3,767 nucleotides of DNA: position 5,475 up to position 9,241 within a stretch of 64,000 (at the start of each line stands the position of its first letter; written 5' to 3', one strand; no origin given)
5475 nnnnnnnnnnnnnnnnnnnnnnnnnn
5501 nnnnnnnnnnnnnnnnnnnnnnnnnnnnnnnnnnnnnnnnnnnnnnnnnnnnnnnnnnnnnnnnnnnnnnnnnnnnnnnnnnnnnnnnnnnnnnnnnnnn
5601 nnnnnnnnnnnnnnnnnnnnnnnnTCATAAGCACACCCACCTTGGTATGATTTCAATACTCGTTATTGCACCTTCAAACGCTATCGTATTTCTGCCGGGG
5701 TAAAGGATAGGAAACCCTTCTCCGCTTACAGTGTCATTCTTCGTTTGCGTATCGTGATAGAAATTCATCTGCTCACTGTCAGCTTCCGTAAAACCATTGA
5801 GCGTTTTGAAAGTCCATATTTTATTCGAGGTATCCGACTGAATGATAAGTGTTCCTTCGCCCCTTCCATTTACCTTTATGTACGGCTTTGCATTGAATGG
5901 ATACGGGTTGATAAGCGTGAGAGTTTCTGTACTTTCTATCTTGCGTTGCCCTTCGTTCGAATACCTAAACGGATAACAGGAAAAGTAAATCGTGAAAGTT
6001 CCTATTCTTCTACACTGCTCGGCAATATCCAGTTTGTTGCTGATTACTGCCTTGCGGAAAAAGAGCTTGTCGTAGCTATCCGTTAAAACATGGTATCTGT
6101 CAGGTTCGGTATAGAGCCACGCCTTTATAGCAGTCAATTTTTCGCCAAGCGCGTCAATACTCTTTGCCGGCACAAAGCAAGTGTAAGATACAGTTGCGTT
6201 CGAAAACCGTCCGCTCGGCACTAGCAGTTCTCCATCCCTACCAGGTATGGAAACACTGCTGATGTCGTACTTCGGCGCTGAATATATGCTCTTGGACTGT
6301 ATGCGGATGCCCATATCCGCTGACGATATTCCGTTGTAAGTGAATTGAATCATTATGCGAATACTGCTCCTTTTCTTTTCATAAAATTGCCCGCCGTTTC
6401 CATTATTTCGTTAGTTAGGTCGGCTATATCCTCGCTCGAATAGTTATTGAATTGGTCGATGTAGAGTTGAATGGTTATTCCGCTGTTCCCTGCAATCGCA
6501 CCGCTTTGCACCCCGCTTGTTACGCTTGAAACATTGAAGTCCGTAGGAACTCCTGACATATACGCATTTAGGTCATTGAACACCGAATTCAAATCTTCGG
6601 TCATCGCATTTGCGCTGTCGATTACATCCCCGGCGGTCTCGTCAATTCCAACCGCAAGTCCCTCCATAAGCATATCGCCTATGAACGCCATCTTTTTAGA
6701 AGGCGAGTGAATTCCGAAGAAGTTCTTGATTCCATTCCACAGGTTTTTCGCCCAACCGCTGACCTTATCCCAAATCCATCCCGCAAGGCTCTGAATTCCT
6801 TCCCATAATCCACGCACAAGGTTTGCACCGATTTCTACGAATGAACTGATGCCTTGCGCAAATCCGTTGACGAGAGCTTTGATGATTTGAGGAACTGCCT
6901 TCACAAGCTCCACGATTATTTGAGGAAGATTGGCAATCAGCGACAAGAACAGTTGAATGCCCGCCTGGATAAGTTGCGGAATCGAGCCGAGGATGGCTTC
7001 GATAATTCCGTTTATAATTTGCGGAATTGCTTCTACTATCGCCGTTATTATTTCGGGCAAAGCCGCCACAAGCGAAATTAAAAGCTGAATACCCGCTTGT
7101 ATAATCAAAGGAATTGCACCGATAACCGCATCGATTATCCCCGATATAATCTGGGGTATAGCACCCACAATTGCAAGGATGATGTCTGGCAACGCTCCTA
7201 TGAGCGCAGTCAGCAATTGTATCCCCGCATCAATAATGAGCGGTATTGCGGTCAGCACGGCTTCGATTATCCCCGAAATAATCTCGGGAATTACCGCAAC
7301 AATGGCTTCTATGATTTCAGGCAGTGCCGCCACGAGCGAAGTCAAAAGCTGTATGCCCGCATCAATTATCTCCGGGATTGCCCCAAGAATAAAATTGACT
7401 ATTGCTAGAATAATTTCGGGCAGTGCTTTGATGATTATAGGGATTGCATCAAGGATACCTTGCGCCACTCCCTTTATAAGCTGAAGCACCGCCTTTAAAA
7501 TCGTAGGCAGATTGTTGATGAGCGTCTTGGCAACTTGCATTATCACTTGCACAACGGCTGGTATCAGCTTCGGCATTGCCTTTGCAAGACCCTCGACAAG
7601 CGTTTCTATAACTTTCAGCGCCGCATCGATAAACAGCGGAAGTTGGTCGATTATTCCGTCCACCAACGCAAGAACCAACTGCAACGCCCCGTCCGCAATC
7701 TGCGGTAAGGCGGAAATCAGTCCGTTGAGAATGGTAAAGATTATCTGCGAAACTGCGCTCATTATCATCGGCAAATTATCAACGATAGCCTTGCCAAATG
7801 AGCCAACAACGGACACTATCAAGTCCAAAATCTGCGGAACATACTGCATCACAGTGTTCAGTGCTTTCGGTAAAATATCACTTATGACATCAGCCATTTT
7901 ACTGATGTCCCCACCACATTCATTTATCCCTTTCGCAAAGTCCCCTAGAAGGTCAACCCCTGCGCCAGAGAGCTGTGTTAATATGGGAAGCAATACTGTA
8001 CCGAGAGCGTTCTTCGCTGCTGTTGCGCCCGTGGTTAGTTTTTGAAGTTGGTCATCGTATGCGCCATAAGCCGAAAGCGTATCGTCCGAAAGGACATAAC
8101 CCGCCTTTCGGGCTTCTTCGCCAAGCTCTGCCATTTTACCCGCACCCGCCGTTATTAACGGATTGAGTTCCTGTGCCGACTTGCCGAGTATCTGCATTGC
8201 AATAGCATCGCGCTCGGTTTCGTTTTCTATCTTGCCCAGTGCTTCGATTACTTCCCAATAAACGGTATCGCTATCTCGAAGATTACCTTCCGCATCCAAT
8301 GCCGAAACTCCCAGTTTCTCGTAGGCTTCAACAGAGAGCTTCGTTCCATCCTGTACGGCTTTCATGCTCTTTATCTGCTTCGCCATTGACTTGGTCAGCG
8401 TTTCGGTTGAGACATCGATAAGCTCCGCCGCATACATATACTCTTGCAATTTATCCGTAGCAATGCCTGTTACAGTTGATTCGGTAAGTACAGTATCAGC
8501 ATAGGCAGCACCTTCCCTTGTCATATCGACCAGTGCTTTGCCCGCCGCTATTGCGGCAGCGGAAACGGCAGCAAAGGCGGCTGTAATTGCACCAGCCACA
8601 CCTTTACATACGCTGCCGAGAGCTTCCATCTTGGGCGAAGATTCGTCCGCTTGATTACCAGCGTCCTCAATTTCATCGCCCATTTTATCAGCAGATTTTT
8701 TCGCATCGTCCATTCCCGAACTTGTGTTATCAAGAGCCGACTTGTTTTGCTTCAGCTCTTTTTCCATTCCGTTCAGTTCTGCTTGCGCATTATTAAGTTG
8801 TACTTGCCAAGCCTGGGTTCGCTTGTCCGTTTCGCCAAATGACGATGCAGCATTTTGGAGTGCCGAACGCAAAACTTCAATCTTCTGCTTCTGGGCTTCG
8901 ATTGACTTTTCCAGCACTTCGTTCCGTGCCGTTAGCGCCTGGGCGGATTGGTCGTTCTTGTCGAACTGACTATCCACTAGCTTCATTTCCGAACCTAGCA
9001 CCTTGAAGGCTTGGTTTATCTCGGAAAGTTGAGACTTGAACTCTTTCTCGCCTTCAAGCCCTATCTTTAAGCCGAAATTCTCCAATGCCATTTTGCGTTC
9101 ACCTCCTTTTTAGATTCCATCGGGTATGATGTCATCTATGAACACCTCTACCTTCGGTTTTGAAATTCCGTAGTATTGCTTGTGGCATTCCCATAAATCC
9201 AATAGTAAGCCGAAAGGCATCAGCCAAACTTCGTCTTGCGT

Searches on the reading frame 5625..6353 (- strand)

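Call 27: search_protein_families(library=phrogs, proteins=[window:5625-6353:-], max_evalue=0.001)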
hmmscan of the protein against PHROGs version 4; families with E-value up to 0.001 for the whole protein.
window:5625-6353:- (242 aa): 2 families
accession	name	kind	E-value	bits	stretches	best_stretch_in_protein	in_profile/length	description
phrog_33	-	tail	1e-37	131.6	1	1-241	33-279/651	distal tail protein Dit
phrog_202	-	tail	0.0002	21.4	1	2-138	21-157/523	distal tail protein Dit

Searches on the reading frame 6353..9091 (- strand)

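Call 27: search_protein_families(library=phrogs, proteins=[window:6353-9091:-], max_evalue=0.001)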
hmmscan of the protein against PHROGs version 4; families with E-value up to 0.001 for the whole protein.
window:6353-9091:- (912 aa): 39 families (the best 25 are shown)
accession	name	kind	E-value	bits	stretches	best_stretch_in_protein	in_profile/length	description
phrog_5493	-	tail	2.5e-74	252.2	3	106-611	367-858/1102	tail length tape measure protein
phrog_58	-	tail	4.3e-71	241.8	3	514-908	688-1061/1544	tail length tape measure protein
phrog_1272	-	tail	1.9e-55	189.3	3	732-900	1419-1598/1606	tail length tape measure protein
phrog_10613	-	tail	2.3e-53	182.5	1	1-177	5-201/237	tail length tape measure protein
phrog_1204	-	tail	1.8e-49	169.7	3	40-610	421-975/1483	tail protein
phrog_4372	-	tail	3.4e-48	165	4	374-546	1097-1266/1681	tail length tape measure protein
phrog_33680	-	unknown function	7e-47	161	1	161-453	287-586/726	-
phrog_8462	-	tail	3.6e-46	159.2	2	149-619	30-470/672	tail length tape measure protein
phrog_24198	-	unknown function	1.6e-32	114.3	3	439-588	3-152/350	-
phrog_305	-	tail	8.9e-31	108.3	1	19-841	32-759/1001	tail length tape measure protein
phrog_5218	-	unknown function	9.3e-28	97.9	2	6-249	8-292/1599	-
phrog_13338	-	unknown function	1e-27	97.8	1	152-556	24-339/903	-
phrog_4200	-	tail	1.3e-23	84.4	2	581-844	331-564/732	tail length tape measure protein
phrog_8125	-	tail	7.1e-22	79.1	1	170-541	69-429/578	tail length tape measure protein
phrog_167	-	tail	1.1e-20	74.1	1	3-693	9-714/1555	tail length tape measure protein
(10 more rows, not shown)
